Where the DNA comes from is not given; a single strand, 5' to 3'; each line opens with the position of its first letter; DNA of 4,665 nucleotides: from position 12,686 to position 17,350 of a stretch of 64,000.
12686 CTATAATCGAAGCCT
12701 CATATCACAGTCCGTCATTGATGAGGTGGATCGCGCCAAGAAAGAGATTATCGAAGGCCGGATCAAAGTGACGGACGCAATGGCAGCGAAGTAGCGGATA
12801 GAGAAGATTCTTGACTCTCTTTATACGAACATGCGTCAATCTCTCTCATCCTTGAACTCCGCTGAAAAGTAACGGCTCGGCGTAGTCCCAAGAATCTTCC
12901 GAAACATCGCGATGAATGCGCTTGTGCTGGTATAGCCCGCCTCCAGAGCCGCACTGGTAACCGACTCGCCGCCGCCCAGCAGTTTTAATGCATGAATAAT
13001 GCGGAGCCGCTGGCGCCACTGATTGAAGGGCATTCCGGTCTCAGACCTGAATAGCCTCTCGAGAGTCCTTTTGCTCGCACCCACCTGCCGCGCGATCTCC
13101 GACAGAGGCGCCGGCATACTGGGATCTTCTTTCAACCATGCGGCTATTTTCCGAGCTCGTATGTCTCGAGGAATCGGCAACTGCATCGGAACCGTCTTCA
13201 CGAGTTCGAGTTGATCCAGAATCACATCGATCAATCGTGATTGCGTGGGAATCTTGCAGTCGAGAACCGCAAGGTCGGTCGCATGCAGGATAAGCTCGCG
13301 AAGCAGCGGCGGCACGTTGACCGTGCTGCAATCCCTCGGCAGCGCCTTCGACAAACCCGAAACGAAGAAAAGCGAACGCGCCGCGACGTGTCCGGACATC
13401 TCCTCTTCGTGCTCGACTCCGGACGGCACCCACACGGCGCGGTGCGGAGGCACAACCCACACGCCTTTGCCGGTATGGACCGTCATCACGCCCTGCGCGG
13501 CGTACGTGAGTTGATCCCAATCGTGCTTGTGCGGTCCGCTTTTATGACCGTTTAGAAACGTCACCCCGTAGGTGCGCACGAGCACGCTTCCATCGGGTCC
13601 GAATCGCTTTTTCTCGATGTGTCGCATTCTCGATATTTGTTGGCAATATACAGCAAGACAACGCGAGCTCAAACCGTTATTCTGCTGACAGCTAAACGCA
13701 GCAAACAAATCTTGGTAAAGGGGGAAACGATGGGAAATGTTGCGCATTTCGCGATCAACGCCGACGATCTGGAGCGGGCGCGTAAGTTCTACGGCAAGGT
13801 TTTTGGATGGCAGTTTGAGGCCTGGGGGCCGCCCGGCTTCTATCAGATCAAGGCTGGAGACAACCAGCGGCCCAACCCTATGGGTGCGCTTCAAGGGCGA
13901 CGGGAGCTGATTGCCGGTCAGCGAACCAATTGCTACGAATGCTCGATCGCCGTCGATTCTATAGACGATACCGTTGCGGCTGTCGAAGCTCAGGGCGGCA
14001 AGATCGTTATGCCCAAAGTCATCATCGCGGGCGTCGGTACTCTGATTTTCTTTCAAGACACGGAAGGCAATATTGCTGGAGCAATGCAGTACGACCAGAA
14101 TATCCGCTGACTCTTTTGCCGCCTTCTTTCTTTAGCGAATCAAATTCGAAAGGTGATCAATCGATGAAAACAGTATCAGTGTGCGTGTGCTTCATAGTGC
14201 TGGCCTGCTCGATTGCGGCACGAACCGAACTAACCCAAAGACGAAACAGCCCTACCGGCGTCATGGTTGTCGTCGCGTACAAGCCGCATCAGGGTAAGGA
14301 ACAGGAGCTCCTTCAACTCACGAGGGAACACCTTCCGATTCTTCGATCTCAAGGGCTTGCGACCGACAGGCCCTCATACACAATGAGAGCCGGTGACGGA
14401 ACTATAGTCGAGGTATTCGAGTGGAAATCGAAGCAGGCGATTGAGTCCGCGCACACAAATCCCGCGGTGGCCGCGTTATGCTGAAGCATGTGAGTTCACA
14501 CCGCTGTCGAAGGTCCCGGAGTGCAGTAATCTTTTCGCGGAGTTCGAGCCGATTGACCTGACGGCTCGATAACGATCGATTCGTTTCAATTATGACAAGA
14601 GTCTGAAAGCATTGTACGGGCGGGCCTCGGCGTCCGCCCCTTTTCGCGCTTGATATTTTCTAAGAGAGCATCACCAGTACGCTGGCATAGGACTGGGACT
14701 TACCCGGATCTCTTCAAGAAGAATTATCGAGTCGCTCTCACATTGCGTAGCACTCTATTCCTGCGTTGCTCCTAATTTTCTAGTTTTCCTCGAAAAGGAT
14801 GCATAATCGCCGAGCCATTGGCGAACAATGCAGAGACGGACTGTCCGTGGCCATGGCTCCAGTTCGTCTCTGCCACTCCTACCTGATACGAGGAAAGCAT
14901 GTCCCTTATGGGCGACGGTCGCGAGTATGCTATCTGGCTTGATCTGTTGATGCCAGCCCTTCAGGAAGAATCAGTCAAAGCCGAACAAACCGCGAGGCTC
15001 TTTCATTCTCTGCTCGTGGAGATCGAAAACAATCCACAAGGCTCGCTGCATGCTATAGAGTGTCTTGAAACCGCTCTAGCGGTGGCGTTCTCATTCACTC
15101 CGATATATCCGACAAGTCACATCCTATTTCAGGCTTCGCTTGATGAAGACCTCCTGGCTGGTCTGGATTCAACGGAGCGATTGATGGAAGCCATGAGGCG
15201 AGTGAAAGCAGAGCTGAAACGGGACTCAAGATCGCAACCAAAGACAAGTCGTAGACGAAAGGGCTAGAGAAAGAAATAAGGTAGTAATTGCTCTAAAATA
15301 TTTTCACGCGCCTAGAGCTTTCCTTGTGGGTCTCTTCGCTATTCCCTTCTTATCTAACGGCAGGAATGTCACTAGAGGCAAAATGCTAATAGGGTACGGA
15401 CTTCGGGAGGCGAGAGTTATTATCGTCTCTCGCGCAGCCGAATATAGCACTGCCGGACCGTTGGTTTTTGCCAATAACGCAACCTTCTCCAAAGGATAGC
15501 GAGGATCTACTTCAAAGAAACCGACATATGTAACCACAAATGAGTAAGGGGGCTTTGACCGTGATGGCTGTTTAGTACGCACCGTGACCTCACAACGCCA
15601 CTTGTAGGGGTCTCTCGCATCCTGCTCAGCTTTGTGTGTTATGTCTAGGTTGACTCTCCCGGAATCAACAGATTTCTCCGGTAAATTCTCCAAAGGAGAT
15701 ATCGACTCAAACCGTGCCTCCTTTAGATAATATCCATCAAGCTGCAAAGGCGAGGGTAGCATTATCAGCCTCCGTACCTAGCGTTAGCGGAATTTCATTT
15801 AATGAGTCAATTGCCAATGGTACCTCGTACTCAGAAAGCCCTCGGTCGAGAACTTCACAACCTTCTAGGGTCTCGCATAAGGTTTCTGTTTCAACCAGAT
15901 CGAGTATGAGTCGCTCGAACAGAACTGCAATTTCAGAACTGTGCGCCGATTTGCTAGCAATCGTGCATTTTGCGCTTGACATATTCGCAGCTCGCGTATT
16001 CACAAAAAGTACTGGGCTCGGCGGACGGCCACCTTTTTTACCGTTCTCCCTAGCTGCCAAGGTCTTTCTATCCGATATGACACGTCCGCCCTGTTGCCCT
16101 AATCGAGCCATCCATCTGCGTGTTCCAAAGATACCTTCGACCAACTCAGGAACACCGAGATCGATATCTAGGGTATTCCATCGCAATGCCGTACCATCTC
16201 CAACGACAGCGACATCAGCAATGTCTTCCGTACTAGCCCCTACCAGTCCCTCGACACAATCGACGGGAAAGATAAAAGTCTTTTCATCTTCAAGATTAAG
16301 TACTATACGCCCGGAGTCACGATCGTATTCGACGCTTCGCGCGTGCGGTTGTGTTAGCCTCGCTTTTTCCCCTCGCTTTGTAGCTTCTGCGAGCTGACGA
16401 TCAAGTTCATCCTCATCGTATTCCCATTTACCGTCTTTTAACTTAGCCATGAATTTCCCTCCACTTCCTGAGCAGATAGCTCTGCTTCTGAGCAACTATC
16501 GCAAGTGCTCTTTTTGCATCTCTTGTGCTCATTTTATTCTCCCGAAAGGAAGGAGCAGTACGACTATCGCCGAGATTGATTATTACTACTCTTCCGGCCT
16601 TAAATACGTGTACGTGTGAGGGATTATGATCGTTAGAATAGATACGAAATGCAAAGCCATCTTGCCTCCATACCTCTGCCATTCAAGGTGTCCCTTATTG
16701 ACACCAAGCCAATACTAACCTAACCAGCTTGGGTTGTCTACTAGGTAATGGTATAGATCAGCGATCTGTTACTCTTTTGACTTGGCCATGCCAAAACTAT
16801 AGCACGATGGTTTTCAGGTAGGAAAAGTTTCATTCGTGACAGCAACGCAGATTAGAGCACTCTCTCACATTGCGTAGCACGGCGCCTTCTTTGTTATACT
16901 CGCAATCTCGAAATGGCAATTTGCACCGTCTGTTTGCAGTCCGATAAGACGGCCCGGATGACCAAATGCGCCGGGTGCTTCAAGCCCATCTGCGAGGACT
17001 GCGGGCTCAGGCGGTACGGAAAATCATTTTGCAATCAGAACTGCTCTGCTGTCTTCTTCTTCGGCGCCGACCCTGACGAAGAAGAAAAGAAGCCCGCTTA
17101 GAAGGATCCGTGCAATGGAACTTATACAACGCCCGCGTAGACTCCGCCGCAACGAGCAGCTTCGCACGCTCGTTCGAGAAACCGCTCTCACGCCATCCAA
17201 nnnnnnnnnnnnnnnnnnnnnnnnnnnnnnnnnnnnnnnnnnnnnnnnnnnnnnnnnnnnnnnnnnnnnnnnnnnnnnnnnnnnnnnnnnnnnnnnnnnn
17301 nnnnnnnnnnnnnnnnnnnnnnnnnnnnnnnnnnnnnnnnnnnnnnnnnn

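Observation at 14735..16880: Perfect 19-bp direct repeats bracket a ~2.1-kb low-GC islet carrying the TAC-like operon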

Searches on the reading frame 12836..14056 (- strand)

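Call 6: search_protein_families(library=pfam, proteins=[window:12836-14056:-], max_evalue=0.01)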
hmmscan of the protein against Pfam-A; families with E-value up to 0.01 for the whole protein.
window:12836-14056:- (406 aa): 4 families
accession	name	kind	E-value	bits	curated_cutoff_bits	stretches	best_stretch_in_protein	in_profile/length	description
PF12833.13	HTH_18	-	1.2e-24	86.9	33.6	1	321-397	1-78/80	Helix-turn-helix domain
PF00165.29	HTH_AraC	-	1.5e-13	50.9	26.6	2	363-397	8-41/42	Bacterial regulatory helix-turn-helix proteins, AraC family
PF02311.25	AraC_binding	-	2.1e-06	27.9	21.1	1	170-253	13-98/135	AraC-like ligand binding domain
PF07883.17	Cupin_2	-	2.9e-05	24.1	27.2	1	166-228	4-66/70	Cupin domain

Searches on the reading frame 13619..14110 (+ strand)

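Call 6: search_protein_families(library=pfam, proteins=[window:13619-14110:+], max_evalue=0.01)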
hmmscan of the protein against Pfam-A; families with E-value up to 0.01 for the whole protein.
window:13619-14110:+ (163 aa): 4 families
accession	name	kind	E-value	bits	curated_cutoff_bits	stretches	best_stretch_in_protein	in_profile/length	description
PF00903.31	Glyoxalase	-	1e-08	36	20.6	1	41-151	2-117/121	Glyoxalase/Bleomycin resistance protein/Dioxygenase superfamily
PF22677.2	Ble-like_N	-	9.8e-08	32.1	24.5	1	43-68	4-29/41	Bleomycin resistance protein-like N-terminal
PF13669.12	Glyoxalase_4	-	0.001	19.7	27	1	43-131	2-95/109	Glyoxalase/Bleomycin resistance protein/Dioxygenase superfamily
PF18029.7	Glyoxalase_6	-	0.0031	18.6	23.6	1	44-132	2-86/106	Glyoxalase-like domain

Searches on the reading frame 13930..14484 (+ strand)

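Call 6: search_protein_families(library=pfam, proteins=[window:13930-14484:+], max_evalue=0.01)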
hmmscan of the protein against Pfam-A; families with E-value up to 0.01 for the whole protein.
window:13930-14484:+ (184 aa): 1 family
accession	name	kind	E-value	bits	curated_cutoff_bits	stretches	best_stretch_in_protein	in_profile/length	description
PF03992.22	ABM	-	0.0065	17.1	23.1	0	111-182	2-74/78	Antibiotic biosynthesis monooxygenase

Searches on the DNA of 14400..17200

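Call 32: search_rna_families(source=window, start=14400, end=17200, threshold=evalue, max_evalue=1)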
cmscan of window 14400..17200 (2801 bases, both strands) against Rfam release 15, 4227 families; matches with E-value up to 1: 0.
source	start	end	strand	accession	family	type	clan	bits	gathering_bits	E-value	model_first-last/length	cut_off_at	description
